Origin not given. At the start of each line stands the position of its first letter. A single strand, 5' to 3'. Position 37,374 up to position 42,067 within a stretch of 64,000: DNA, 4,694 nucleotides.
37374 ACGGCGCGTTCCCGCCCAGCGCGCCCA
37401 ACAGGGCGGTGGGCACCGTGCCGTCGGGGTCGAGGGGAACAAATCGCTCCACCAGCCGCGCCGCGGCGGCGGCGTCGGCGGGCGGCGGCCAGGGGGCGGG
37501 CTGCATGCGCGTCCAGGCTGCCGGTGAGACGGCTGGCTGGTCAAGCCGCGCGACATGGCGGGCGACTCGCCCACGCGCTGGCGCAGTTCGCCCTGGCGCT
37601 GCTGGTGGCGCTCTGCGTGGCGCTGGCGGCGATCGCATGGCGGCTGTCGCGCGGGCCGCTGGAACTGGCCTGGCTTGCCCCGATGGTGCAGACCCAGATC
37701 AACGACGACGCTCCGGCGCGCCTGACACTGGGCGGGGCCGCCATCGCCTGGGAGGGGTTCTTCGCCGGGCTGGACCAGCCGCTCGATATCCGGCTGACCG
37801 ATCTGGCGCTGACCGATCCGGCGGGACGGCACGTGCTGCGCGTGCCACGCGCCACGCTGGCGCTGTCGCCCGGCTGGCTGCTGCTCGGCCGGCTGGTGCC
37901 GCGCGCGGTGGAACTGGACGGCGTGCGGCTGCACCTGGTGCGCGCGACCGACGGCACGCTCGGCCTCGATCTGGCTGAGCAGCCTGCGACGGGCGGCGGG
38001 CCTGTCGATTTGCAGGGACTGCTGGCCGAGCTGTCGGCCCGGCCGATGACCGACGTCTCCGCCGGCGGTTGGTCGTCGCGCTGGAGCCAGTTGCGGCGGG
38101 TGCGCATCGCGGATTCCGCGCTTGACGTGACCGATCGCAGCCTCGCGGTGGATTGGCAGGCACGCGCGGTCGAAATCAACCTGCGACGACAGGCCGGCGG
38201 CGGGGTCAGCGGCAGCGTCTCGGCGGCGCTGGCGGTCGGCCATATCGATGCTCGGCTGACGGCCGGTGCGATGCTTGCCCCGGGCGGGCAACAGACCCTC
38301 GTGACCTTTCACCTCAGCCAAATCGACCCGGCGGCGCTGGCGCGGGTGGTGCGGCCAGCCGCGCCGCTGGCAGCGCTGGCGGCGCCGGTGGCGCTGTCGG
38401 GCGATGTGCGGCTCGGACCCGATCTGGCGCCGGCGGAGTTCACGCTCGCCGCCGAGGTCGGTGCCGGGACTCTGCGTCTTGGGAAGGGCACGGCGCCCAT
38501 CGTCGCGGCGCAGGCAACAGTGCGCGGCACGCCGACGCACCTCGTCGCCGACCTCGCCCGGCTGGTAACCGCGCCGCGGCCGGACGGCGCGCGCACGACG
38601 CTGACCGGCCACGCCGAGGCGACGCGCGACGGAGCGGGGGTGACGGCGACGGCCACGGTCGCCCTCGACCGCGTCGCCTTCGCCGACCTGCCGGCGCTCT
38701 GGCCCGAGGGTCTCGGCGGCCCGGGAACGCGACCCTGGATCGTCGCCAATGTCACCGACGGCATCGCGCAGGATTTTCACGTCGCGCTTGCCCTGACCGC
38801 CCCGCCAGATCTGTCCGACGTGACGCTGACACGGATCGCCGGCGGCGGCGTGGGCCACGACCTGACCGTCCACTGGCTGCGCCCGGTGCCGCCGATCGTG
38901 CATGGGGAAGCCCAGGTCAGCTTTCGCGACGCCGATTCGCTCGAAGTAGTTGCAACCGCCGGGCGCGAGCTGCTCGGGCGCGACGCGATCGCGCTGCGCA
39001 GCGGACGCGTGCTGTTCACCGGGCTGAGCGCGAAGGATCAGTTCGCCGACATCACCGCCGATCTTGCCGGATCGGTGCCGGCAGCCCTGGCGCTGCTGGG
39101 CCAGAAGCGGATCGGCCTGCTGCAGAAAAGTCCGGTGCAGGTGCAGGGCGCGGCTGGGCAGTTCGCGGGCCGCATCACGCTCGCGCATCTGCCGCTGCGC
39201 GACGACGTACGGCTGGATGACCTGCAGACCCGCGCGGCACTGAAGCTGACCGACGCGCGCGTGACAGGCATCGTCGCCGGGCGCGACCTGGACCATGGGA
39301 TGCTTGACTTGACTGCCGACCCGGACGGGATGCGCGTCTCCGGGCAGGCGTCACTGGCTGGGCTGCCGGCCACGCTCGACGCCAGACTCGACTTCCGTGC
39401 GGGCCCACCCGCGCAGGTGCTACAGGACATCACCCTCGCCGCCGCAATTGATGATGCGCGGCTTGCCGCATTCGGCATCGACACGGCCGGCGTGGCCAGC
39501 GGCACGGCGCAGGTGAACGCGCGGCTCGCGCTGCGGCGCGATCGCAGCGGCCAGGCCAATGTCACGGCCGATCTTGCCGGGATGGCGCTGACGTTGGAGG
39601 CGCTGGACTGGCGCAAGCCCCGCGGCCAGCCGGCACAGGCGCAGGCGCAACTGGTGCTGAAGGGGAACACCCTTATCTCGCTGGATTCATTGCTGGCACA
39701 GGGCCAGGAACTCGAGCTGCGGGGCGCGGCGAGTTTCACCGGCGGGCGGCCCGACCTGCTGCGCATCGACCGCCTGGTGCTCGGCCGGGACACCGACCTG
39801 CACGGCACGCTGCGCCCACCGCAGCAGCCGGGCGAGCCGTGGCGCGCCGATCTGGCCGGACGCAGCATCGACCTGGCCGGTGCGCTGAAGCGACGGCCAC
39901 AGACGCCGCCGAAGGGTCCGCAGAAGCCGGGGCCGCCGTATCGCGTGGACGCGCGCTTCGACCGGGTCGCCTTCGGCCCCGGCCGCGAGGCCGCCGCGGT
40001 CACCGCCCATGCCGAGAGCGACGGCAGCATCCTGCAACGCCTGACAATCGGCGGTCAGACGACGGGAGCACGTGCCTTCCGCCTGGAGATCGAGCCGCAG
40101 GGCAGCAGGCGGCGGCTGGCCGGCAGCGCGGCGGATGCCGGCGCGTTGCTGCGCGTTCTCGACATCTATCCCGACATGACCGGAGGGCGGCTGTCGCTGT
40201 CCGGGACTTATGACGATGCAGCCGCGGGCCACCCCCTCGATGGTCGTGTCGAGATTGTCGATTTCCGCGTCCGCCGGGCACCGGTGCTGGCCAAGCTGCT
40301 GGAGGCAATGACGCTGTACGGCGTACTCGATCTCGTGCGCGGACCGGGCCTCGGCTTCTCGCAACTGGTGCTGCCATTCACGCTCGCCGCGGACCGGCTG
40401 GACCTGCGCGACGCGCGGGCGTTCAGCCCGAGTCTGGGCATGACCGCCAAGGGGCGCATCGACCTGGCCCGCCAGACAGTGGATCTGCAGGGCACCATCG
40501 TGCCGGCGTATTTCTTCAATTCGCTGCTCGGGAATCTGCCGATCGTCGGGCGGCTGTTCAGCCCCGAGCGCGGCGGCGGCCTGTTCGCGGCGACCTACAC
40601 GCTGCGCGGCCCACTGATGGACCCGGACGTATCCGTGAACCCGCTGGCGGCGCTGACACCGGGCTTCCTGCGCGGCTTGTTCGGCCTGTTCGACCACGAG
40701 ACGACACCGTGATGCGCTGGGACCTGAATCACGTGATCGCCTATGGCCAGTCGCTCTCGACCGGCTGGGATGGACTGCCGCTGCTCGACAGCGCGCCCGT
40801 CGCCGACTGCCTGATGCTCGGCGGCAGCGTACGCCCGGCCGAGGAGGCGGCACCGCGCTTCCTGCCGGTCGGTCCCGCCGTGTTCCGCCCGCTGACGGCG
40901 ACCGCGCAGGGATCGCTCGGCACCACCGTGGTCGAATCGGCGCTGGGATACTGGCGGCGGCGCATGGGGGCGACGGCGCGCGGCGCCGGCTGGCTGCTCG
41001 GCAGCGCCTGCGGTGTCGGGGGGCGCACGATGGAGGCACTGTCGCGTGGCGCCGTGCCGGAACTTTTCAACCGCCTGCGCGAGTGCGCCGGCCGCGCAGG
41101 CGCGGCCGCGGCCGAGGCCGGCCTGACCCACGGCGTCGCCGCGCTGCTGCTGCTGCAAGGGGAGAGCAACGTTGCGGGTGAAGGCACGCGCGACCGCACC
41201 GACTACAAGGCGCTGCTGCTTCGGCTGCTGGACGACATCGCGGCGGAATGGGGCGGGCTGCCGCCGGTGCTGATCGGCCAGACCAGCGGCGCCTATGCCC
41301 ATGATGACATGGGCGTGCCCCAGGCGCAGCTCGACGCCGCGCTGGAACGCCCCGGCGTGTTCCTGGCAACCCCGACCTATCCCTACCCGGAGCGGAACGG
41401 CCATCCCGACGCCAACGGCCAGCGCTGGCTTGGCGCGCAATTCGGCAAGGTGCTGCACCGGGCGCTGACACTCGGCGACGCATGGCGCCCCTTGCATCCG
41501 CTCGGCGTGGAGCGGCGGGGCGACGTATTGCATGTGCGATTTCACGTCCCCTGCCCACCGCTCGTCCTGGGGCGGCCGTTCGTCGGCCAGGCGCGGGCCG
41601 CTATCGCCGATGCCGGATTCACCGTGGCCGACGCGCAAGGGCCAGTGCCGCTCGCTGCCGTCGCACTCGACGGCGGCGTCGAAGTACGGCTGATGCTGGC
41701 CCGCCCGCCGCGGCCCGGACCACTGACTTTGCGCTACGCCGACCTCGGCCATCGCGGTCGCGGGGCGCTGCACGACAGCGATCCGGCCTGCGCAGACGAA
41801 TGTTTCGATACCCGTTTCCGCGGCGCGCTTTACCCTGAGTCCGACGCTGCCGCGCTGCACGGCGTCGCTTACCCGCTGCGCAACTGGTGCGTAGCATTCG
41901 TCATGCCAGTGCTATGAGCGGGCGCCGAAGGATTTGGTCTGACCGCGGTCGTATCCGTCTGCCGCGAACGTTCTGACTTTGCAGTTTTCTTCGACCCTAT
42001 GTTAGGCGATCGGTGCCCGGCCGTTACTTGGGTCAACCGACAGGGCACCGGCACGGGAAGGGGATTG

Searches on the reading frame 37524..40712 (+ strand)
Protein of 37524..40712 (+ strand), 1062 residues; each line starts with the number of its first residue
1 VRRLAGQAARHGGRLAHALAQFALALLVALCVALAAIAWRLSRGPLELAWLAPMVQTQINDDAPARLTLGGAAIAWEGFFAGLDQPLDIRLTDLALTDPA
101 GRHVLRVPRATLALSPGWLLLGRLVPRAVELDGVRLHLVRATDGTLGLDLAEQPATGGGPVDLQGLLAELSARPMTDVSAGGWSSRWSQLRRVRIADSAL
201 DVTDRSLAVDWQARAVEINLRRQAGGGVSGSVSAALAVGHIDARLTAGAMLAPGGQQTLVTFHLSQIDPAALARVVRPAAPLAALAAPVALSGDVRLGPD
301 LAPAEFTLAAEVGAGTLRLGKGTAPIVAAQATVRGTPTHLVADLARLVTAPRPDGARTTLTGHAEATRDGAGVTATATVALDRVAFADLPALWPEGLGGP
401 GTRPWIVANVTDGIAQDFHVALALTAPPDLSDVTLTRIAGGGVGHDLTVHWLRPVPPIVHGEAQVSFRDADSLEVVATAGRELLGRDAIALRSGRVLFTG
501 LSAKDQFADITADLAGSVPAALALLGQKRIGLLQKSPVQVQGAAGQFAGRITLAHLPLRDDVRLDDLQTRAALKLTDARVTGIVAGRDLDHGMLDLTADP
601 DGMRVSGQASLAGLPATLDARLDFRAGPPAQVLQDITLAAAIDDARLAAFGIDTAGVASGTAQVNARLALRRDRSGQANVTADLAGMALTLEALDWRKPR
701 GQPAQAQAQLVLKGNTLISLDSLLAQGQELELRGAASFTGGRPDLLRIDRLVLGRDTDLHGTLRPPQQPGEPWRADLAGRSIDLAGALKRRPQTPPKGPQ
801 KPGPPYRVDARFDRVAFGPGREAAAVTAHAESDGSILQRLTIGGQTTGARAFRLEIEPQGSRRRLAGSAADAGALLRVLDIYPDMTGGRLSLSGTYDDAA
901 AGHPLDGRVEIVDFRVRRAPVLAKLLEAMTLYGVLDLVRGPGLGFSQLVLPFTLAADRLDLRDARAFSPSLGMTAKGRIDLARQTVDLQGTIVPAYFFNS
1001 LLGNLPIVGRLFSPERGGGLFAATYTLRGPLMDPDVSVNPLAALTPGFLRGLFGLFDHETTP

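Call 10: search_protein_families(library=pfam, proteins=[window:37524-40712:+], max_evalue=0.001)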
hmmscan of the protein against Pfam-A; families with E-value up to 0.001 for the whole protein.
window:37524-40712:+ (1062 aa): 2 families
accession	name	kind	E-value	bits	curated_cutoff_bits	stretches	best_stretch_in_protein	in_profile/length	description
PF13116.12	YhdP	-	6.8e-19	67.8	46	2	379-818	477-893/1224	YhdP protein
PF05359.17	DUF748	-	2.3e-05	23.1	50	0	87-273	268-438/1037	Domain of Unknown Function (DUF748)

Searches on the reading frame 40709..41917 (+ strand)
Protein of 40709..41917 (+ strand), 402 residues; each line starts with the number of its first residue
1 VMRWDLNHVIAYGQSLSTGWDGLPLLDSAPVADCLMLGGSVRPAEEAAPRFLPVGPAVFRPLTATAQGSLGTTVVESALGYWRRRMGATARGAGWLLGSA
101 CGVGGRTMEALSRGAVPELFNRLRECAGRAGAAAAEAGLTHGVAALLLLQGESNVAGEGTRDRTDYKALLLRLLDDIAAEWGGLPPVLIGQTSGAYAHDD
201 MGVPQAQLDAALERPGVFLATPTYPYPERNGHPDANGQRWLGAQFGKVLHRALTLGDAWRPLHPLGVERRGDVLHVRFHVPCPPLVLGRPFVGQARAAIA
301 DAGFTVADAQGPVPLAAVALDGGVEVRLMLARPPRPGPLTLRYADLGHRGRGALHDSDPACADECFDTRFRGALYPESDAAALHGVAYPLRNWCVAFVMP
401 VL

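Call 10: search_protein_families(library=pfam, proteins=[window:40709-41917:+], max_evalue=0.001)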
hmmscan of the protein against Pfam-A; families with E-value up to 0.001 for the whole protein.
window:40709-41917:+ (402 aa): 1 family
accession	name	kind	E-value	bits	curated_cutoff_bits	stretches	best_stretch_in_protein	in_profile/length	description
PF03629.24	SASA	-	0.00043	20.4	24.8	1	101-247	88-222/226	Carbohydrate esterase, sialic acid-specific acetylesterase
